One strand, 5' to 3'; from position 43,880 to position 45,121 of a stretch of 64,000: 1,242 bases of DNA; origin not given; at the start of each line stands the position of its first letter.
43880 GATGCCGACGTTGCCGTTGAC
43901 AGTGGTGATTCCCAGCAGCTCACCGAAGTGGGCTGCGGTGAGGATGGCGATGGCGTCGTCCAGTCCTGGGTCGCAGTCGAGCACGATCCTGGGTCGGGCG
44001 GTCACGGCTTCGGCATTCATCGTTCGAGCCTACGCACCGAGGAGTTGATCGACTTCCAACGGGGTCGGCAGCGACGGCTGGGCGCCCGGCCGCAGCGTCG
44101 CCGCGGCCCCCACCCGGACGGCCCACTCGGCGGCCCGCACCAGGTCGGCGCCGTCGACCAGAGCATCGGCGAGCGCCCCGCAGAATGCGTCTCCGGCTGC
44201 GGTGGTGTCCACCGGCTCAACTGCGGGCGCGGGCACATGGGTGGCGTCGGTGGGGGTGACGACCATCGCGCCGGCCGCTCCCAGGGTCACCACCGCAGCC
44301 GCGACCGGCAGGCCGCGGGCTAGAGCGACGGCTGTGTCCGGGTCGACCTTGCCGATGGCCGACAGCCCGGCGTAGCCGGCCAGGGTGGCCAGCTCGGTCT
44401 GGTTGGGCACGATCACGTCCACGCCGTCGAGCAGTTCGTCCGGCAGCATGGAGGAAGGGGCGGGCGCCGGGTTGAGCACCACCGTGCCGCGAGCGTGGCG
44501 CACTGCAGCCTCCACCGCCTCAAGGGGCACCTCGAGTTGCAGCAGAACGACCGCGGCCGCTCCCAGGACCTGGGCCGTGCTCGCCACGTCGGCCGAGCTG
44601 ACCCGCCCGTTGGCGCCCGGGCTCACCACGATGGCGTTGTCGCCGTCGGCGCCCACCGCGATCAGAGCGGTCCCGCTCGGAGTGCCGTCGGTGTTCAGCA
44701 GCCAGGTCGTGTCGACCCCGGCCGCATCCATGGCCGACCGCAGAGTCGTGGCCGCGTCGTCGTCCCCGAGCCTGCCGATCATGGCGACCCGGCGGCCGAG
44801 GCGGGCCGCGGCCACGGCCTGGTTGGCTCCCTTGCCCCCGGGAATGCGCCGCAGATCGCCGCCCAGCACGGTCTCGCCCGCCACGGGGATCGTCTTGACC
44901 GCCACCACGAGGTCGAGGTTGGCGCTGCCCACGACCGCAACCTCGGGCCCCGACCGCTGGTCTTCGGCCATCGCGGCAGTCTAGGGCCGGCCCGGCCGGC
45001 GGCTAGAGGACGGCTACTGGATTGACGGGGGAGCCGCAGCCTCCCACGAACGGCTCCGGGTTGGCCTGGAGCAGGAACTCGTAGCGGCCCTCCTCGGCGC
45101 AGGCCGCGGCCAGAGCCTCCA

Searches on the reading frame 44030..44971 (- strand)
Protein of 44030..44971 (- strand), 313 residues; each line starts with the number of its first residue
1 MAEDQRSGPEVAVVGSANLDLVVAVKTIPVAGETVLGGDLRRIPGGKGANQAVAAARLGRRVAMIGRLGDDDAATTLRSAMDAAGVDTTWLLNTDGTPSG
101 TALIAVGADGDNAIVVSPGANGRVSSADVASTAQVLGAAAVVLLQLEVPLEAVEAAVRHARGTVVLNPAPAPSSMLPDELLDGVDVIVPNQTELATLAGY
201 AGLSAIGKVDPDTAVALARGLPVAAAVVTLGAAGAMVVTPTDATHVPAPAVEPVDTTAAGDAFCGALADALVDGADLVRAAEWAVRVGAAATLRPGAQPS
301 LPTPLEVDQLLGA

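Call 44: find_encoding_contigs(protein=window:44030-44971:-, flank=10000, max_places=1)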
Protein window:44030-44971:- (313 aa): 2 contigs read that carry it; 1 place shown.
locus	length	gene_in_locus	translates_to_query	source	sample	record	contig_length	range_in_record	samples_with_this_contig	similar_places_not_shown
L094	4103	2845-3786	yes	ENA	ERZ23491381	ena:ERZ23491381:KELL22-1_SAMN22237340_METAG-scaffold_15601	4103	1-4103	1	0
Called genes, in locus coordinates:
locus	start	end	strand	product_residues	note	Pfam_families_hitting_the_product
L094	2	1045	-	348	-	?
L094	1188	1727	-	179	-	-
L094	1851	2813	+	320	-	PF04199:Cyclase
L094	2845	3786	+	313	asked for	PF00294:PfkB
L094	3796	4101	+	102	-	?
